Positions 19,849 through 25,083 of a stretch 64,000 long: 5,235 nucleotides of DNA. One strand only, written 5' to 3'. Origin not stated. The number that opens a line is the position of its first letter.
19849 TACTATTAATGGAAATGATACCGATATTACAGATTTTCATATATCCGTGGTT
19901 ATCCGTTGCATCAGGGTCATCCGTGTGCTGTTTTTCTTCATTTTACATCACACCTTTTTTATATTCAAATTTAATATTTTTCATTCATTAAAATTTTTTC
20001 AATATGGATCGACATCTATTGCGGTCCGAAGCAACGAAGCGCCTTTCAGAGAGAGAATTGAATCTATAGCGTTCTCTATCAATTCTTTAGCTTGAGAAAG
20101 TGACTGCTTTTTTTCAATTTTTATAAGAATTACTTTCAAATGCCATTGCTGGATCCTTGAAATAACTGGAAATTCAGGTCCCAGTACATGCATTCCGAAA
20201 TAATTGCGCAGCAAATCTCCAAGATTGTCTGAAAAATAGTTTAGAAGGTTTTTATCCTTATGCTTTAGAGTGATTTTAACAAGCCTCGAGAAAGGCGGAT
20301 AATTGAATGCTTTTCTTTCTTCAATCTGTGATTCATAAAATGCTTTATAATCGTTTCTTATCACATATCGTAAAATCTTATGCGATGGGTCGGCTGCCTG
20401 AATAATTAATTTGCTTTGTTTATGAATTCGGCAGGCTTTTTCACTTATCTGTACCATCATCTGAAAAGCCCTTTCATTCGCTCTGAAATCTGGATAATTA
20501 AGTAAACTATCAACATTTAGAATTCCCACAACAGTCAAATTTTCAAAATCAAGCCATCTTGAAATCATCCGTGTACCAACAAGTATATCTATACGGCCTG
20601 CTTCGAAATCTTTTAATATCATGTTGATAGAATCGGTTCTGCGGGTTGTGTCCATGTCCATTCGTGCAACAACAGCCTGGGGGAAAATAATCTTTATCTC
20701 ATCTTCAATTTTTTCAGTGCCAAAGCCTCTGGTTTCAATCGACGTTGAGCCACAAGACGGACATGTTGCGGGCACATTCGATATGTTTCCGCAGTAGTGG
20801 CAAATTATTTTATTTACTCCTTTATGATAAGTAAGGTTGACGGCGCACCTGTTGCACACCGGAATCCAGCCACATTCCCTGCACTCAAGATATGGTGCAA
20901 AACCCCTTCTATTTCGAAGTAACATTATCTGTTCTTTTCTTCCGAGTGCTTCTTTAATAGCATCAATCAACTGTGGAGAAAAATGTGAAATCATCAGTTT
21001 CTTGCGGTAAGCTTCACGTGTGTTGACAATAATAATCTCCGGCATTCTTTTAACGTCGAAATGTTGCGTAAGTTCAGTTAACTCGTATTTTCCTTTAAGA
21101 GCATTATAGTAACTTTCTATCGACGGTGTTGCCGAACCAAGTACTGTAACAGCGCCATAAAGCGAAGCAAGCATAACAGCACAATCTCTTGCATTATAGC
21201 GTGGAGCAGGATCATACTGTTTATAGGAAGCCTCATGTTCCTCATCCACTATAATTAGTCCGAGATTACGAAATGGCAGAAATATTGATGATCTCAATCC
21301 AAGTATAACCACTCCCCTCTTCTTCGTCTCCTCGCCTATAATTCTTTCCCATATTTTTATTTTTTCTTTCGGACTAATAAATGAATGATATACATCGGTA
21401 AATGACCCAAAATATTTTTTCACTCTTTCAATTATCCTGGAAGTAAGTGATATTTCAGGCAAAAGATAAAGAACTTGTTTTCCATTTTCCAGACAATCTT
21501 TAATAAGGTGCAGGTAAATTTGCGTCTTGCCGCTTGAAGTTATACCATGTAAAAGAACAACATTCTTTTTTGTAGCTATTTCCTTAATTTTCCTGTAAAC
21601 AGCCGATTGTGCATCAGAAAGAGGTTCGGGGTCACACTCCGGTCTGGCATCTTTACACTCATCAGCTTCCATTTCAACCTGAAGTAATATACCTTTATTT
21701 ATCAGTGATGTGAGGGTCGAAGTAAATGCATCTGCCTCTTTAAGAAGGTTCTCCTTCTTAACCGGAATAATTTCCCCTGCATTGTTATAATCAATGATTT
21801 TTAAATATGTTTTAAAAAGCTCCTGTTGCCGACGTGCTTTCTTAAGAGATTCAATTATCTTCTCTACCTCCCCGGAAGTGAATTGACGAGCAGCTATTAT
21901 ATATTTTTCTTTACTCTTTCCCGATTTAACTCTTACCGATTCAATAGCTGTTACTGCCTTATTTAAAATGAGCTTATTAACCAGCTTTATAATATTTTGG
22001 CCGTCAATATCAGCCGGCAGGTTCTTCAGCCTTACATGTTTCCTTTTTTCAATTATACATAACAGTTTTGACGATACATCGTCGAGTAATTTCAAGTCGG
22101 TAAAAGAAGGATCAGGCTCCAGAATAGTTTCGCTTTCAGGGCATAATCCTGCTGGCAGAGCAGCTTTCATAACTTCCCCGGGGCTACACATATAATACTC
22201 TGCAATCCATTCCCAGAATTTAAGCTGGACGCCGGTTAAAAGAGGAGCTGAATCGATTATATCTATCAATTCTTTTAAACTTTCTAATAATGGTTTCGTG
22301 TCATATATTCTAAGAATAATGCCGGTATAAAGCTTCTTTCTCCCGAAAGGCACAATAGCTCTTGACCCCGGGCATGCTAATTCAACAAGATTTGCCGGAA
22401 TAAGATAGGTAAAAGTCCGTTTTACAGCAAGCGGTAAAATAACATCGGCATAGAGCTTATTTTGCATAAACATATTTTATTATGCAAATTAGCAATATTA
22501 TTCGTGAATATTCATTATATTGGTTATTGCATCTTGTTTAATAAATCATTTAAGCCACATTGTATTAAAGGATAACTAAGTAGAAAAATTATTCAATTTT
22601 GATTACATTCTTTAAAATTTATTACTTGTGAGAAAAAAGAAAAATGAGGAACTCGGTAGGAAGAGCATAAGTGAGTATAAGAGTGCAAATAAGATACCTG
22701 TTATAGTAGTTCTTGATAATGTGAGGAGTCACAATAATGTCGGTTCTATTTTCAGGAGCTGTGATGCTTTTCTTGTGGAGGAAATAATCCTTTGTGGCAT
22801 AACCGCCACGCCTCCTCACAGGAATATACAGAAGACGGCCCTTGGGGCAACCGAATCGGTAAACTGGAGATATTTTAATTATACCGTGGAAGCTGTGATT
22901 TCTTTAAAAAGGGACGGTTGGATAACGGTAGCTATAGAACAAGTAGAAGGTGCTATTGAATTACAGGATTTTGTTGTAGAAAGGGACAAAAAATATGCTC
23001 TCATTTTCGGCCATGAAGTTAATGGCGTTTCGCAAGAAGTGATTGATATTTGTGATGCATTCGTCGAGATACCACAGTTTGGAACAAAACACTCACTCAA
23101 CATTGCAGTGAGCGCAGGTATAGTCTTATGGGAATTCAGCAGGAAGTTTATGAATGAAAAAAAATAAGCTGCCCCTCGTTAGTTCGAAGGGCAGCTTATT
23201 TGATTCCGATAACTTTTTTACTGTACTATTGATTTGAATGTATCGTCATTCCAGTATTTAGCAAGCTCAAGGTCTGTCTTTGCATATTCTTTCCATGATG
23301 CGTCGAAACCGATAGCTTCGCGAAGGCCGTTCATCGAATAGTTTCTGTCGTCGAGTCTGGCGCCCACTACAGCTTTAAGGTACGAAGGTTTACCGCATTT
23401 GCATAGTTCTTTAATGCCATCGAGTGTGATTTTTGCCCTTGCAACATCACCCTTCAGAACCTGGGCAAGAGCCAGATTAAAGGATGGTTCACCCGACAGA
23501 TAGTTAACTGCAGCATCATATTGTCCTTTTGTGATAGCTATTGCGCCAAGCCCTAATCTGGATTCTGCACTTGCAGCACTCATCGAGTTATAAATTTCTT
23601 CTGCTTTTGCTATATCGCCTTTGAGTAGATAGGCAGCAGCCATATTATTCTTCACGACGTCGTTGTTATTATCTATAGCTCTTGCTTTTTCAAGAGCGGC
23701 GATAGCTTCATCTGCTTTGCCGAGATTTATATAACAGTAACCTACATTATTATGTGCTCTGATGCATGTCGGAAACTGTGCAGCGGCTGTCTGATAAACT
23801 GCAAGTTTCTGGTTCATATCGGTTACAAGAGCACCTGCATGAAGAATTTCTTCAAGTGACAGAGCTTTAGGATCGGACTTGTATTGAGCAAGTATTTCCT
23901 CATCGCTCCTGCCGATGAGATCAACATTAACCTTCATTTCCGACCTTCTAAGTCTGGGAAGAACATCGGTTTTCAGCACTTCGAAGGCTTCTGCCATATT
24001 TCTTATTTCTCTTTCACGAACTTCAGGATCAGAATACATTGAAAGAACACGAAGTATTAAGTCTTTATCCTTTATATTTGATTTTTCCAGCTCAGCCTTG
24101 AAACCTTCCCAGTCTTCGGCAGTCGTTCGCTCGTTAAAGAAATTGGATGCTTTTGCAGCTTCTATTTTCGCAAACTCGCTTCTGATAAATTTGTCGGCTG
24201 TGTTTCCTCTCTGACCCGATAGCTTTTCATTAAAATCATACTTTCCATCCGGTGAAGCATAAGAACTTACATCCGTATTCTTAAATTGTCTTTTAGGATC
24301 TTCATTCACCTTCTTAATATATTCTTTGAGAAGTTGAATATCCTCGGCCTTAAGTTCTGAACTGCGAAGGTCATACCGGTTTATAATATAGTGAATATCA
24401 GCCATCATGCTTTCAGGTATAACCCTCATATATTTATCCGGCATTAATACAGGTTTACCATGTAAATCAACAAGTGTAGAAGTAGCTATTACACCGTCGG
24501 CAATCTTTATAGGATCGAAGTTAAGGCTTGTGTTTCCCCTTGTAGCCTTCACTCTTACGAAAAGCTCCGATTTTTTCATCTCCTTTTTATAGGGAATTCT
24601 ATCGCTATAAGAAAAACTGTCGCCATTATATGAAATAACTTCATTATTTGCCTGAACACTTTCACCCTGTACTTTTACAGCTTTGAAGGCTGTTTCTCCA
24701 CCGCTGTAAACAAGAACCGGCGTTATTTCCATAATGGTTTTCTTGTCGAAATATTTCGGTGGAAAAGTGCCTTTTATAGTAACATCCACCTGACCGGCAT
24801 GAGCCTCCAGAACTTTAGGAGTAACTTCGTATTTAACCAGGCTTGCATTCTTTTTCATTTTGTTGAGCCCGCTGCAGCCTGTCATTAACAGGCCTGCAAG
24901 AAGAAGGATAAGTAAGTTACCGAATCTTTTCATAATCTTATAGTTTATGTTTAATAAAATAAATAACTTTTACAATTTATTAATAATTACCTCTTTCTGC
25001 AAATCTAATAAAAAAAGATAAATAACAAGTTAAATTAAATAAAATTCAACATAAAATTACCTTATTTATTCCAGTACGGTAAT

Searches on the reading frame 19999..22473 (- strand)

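Call 11: search_protein_families(library=pfam, proteins=[window:19999-22473:-], max_evalue=0.001)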
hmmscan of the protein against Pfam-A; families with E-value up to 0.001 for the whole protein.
window:19999-22473:- (824 aa): 7 families
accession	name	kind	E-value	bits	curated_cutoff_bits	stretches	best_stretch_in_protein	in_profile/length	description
PF17764.6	PriA_3primeBD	-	4e-27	94.4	22.7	1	10-107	1-96/96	3'DNA-binding domain (3'BD)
PF00270.35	DEAD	-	1.3e-15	58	26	1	296-453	8-162/167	DEAD/DEAH box helicase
PF04851.21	ResIII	-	2.4e-12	47.5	22.5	1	287-431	6-146/164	Type III restriction enzyme, res subunit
PF18074.6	PriA_C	-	6.2e-10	40.2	26.9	1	727-823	1-95/95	Primosomal protein N C-terminal domain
PF18319.7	Zn_ribbon_PriA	-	1.8e-08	34.6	26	1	540-562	1-23/27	PriA DNA helicase Cys-rich region (CRR) domain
PF20720.3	nSTAND3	-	6.7e-07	29.6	27.2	1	291-397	5-114/155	Novel STAND NTPase 3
PF00271.37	Helicase_C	-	5.3e-05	23.9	23.5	1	611-683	49-109/110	Helicase conserved C-terminal domain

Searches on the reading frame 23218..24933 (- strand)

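Call 11: search_protein_families(library=pfam, proteins=[window:23218-24933:-], max_evalue=0.001)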
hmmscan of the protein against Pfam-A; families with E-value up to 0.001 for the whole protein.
window:23218-24933:- (571 aa): 10 families
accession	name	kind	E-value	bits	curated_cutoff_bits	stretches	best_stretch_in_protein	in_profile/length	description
PF14559.12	TPR_19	-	1.3e-12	48.2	25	2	405-456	5-56/68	Tetratricopeptide repeat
PF13181.12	TPR_8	-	5e-10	39.2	25.7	1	392-423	2-33/34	Tetratricopeptide repeat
PF07719.23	TPR_2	-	1e-09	38.2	27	1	392-424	2-34/34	Tetratricopeptide repeat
PF00515.34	TPR_1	-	3.2e-09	36.7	27.8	1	392-424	2-34/34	Tetratricopeptide repeat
PF13424.12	TPR_12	-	2.1e-07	31.5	30.1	1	392-449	4-69/77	Tetratricopeptide repeat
PF13431.12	TPR_17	-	6.3e-06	26.5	24.4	0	380-412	2-34/34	Tetratricopeptide repeat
PF13432.12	TPR_16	-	2.1e-05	25.3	32.7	1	378-424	18-64/65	Tetratricopeptide repeat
PF13174.12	TPR_6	-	8.3e-05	23.4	26.3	0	398-417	7-26/33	Tetratricopeptide repeat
PF13414.12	TPR_11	-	0.00038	20.5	26.8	0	398-439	1-42/42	TPR repeat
PF13428.12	TPR_14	-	0.00092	20.1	23.5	0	398-427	8-37/44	Tetratricopeptide repeat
